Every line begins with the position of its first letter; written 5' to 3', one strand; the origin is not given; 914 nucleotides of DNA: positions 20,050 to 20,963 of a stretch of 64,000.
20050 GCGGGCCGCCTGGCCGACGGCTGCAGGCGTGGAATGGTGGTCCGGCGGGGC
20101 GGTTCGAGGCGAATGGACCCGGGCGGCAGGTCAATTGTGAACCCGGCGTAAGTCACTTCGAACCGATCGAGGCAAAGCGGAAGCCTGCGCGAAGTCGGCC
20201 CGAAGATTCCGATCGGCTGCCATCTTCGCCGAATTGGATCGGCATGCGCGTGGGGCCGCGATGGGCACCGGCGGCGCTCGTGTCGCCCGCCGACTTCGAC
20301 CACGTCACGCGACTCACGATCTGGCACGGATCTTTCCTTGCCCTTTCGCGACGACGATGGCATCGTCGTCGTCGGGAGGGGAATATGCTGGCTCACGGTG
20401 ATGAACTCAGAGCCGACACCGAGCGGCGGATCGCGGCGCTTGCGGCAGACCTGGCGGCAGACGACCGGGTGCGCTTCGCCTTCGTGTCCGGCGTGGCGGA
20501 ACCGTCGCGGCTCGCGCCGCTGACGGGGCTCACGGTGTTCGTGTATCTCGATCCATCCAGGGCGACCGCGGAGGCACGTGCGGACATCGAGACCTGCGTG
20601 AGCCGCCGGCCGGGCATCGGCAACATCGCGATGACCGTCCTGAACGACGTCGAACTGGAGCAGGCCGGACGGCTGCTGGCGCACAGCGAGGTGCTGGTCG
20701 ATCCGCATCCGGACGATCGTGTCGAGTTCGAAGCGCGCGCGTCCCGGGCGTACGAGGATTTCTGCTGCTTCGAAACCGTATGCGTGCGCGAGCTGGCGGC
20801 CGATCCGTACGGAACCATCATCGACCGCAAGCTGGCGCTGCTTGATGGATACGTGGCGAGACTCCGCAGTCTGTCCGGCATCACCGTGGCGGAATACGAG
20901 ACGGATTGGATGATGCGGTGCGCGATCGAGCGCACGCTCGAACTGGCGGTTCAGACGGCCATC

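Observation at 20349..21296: Single-chain pseudo-nucleotidyltransferase/HepT (HEPN) fusion with a 23-bp palindrome at its ribosome-binding site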

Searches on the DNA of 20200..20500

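Call 46: search_rna_families(source=window, start=20200, end=20500, threshold=evalue, max_evalue=10, show_alignments=3)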
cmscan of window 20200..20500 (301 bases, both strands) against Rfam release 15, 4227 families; matches with E-value up to 10: 4.
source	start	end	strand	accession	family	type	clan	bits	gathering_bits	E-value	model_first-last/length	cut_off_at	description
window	20323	20436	+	RF02531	NRF2_IRES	Cis-reg; IRES;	-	20.6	50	0.41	1-128/128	no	Nrf2 internal ribosome entry site (IRES)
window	20410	20446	-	RF02802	PyrR204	Gene; snRNA; snoRNA; HACA-box;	-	14.5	71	2.5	5-47/57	no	Pyrobaculum sRNA 204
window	20220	20323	+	RF02242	Xoo5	Gene; sRNA;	-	13.1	50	3.3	1-124/124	no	Xanthomonadaceae sRNA Xoo5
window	20339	20362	-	RF00498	EAV_LTH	Cis-reg; leader;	-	12.5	70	5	1-45/45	no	Equine arteritis virus leader TRS hairpin (LTH)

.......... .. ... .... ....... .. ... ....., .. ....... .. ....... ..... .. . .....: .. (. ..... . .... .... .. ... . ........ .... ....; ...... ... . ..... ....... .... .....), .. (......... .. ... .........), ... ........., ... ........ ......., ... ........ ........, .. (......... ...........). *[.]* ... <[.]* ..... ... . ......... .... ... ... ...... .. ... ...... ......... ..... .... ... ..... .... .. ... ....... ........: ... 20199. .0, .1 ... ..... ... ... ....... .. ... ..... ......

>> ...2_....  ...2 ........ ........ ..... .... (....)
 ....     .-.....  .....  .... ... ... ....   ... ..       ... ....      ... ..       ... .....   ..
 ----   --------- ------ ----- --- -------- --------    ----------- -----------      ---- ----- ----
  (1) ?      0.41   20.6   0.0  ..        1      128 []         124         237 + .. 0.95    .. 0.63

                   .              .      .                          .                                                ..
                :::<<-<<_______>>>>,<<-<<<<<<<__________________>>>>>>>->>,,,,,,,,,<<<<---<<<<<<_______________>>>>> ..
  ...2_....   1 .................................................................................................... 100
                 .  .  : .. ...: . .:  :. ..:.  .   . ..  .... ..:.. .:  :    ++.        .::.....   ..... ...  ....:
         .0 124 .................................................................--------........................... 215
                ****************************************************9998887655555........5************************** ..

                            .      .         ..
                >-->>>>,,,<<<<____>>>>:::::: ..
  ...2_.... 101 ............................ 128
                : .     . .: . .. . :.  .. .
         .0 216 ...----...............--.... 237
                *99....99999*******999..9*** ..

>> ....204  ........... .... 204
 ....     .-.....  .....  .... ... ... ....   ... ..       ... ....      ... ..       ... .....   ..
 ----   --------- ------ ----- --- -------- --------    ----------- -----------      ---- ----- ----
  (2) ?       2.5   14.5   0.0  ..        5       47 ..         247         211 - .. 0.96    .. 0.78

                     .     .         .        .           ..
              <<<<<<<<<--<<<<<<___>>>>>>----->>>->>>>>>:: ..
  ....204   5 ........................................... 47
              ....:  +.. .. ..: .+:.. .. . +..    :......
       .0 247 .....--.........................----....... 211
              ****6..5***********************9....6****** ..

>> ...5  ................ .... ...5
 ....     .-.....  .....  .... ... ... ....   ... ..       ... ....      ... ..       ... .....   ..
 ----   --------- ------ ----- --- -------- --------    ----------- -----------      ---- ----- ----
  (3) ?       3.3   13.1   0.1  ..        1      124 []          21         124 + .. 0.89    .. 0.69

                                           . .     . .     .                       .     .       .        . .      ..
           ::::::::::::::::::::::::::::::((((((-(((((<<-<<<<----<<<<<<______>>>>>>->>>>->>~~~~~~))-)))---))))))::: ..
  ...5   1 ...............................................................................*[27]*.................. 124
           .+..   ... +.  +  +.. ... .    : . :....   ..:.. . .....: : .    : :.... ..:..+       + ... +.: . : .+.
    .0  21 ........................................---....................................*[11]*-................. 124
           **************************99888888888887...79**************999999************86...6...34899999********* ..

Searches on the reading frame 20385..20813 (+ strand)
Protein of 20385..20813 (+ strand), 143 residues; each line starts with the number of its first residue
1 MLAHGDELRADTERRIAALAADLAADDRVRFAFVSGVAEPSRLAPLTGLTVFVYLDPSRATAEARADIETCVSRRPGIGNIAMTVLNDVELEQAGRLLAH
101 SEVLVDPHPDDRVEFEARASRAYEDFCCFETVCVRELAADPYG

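Call 14: find_homologous_proteins(query=window:20385-20813:+, max_evalue=10)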
Query seq(143 aa): 793 candidates shared short words with the query, none scored E <= 10.

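Call 33: search_solved_structures(query=A2, max_evalue=10, show_alignments=5)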
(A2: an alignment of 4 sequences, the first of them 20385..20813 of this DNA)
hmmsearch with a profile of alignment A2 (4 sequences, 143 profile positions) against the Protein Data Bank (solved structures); distinct sequences matched with E-value up to 10: 0.

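Call 34: search_protein_representatives(protein=window:20385-20813:+)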
Query: 143 residues. Proteins with E-value up to 0.001 (for the whole library): 23; up to 1e-10: 3; up to 1e-30: 1. The best 23 are listed.
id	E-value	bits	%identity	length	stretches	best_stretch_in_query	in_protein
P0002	6.6e-74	262.9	88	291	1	1-143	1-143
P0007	8.2e-21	91.1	42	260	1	1-143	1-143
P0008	4.4e-15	72.5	38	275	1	1-143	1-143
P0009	5.3e-09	52.8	23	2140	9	23-102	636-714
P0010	1.1e-08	51.8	31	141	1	8-133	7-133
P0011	2.0e-08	51.0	33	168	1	7-130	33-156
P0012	5.0e-08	49.7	34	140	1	8-131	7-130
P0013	5.7e-08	49.5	31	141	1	7-130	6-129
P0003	7.5e-08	49.1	41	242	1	56-142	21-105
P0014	3.3e-07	47.0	32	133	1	14-131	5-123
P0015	3.3e-07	47.0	29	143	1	7-135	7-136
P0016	9.4e-07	45.6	34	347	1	7-130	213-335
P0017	1.5e-06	44.9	30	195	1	17-132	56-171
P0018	2.8e-06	44.0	35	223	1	13-127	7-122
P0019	4.3e-06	43.4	30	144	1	16-127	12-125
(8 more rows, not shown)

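Call 36: search_protein_families(library=pfam, proteins=[P0007, P0008, P0010, P0011, P0012, P0013, P0014, P0015, P0016, P0017], max_evalue=0.01)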
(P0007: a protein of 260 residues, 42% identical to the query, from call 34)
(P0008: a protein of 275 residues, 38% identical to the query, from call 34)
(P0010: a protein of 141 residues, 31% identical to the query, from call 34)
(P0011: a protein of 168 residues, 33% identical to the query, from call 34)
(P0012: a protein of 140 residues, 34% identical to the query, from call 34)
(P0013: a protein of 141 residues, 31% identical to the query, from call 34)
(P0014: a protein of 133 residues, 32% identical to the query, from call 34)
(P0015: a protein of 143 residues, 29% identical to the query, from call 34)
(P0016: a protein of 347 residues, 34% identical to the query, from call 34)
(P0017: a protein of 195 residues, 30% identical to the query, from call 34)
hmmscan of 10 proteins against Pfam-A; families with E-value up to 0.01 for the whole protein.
P0007 (260 aa): 1 family
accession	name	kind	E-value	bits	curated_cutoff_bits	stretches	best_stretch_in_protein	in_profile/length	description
PF01934.22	HepT-like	-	2e-20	73.1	23.5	1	156-259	4-107/120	Ribonuclease HepT-like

P0008 (275 aa): 1 family
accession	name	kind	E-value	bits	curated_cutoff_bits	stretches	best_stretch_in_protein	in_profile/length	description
PF01934.22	HepT-like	-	1.3e-19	70.5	23.5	1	154-271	2-119/120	Ribonuclease HepT-like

P0010 (141 aa): 3 families
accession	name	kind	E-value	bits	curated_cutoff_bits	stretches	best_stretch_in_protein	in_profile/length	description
PF18765.7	Polbeta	-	3e-18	66.2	26.9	1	16-107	1-91/93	Polymerase beta, Nucleotidyltransferase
PF01909.29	NTP_transf_2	-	1.4e-10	41.8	21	1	16-102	2-92/93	Nucleotidyltransferase domain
PF22600.2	MTPAP-like_central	-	0.0075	16.8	27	0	13-59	27-70/139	Poly(A) RNA polymerase, mitochondrial-like, central palm domain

P0011 (168 aa): 2 families
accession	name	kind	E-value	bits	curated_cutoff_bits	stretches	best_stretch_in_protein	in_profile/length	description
PF18765.7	Polbeta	-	5.9e-13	49.2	26.9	1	49-135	7-92/93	Polymerase beta, Nucleotidyltransferase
PF01909.29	NTP_transf_2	-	4e-08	34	21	1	55-126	14-89/93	Nucleotidyltransferase domain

P0012 (140 aa): 2 families
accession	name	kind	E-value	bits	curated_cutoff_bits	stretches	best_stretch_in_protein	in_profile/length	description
PF18765.7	Polbeta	-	2.4e-15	56.9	26.9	1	19-108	4-92/93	Polymerase beta, Nucleotidyltransferase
PF01909.29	NTP_transf_2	-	2.9e-07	31.2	21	1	20-91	6-81/93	Nucleotidyltransferase domain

P0013 (141 aa): 2 families
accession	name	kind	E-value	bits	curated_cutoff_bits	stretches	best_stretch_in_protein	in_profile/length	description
PF18765.7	Polbeta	-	1.9e-17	63.6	26.9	1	18-108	3-92/93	Polymerase beta, Nucleotidyltransferase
PF01909.29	NTP_transf_2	-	3.7e-09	37.3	21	1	21-100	8-90/93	Nucleotidyltransferase domain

P0014 (133 aa): 2 families
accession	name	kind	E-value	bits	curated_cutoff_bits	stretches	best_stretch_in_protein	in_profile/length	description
PF18765.7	Polbeta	-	1.7e-17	63.8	26.9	1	13-101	5-92/93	Polymerase beta, Nucleotidyltransferase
PF01909.29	NTP_transf_2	-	1e-08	35.9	21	1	18-85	11-82/93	Nucleotidyltransferase domain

P0015 (143 aa): 2 families
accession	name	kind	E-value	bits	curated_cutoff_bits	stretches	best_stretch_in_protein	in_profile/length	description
PF18765.7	Polbeta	-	5.8e-17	62.1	26.9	1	19-110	3-92/93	Polymerase beta, Nucleotidyltransferase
PF01909.29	NTP_transf_2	-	1.3e-10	42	21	1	24-104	10-92/93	Nucleotidyltransferase domain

P0016 (347 aa): 3 families
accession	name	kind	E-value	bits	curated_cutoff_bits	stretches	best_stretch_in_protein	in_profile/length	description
PF18765.7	Polbeta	-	9.8e-18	64.6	26.9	1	229-314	7-92/93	Polymerase beta, Nucleotidyltransferase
PF01909.29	NTP_transf_2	-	1.4e-08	35.5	21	1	231-307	10-90/93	Nucleotidyltransferase domain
PF03167.25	UDG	-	0.00063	20.3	24.3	1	36-183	9-122/141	Uracil DNA glycosylase superfamily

P0017 (195 aa): 2 families
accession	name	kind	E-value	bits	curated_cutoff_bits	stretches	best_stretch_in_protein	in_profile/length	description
PF18765.7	Polbeta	-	2.1e-14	53.9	26.9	1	59-147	4-91/93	Polymerase beta, Nucleotidyltransferase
PF01909.29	NTP_transf_2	-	8.8e-07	29.7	21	1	57-141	3-91/93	Nucleotidyltransferase domain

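Call 37: find_encoding_contigs(protein=P0007, flank=4000, max_places=3)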
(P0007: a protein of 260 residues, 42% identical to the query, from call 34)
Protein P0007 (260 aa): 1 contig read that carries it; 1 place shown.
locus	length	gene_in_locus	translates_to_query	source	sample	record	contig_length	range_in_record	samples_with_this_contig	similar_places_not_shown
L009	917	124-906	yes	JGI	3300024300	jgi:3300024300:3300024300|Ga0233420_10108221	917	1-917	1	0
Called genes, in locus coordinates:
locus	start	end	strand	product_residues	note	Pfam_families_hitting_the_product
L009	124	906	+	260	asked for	PF01934:HepT-like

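Call 38: find_encoding_contigs(protein=P0008, flank=4000, max_places=3)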
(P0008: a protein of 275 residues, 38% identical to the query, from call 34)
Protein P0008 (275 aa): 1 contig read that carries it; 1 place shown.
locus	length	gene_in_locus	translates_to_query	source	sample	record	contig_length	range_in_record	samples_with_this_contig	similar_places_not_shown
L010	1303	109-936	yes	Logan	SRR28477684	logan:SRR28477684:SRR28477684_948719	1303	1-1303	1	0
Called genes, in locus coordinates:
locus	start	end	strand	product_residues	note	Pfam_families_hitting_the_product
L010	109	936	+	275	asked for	PF01934:HepT-like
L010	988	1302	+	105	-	?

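Call 39: predict_structure(alignment_id=A2)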
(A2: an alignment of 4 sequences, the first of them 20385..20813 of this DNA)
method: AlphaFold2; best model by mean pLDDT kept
length: 143 residues; sequences in the alignment: 4
mean_pLDDT: 78.6   pTM: 0.71
mean pLDDT of the five models: 78.6, 78.4, 76.0, 75.5, 71.6
residues with pLDDT >= 90: 7; 70-90: 103; 50-70: 32; < 50: 1
segments of 3 or more residues with pLDDT < 50: none
pLDDT, mean of each block of 10 residues (from residue 1): 74 85 89 79 64 88 85 75 86 77 78 86 79 64 51
secondary structure, 60 per line:
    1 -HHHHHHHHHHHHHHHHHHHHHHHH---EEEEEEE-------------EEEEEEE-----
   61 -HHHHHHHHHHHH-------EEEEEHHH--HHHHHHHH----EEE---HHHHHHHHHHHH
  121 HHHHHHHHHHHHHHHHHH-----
elements in order: H2-25 E29-35 E49-55 H62-73 E81-85 H91-98 E103-105 H109-138

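Call 62: search_solved_structures(query=P0013, max_evalue=1, show_alignments=3)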
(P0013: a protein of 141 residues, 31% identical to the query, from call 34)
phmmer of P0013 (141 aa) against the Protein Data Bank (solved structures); distinct sequences matched with E-value up to 1: 3.
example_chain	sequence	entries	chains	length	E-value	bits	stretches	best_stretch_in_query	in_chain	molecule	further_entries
5yep_A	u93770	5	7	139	0.00034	24.2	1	26-102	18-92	Toxin-antitoxin system antidote Mnt family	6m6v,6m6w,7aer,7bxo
6m6u_A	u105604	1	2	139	0.0046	20.5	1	26-102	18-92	Toxin-antitoxin system antitoxin MntA family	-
7ae2_B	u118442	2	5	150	0.1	16.1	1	7-106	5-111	MNT ANTITOXIN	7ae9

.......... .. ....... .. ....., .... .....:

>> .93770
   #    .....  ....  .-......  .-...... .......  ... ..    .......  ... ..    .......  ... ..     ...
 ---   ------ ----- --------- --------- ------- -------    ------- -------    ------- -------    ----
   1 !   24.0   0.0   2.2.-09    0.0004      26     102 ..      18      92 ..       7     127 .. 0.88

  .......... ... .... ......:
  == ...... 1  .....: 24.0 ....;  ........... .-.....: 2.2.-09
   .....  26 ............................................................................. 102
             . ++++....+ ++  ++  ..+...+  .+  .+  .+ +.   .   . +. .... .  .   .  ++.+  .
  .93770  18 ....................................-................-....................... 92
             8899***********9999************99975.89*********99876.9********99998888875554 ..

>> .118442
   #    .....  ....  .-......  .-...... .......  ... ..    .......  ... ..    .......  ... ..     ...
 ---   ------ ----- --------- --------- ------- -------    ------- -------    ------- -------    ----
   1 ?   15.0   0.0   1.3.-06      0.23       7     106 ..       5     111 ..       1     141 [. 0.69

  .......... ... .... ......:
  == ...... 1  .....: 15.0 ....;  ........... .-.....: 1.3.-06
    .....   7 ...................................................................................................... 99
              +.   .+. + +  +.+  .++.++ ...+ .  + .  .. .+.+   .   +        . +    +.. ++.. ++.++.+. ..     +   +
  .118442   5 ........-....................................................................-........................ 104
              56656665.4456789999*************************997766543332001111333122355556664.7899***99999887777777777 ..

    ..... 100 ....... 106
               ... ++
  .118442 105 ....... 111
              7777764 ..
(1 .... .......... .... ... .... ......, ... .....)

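Call 80: find_encoding_contigs(protein=P0012, flank=2500, max_places=3)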
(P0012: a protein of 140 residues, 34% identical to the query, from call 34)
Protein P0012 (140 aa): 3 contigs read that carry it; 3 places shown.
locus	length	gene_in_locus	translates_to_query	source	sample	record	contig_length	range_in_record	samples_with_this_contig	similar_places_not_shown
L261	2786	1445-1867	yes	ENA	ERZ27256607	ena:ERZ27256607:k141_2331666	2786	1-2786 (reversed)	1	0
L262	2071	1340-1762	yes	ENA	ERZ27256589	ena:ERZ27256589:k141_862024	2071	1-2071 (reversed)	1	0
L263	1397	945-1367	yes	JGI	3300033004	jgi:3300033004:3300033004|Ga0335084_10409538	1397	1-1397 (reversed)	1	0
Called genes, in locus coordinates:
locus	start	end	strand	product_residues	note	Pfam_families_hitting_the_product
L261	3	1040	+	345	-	?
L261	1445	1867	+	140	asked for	PF01909:NTP_transf_2 (weak), PF18765:Polbeta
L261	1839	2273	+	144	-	PF01934:HepT-like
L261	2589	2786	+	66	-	?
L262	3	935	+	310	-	?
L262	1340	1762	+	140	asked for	PF01909:NTP_transf_2 (weak), PF18765:Polbeta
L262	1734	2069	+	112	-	?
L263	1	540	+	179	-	?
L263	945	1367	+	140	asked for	PF01909:NTP_transf_2 (weak), PF18765:Polbeta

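Call 81: find_encoding_contigs(protein=P0018, flank=2500, max_places=3)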
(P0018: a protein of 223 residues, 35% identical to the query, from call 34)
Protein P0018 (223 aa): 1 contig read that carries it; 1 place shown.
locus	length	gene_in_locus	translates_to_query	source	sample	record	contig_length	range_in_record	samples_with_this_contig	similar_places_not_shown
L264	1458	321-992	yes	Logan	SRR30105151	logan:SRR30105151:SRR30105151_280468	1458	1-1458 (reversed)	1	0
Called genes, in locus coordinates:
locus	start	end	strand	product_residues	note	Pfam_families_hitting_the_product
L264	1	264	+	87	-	?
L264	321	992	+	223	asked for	PF18765:Polbeta, PF01934:HepT-like (weak)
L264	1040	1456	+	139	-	?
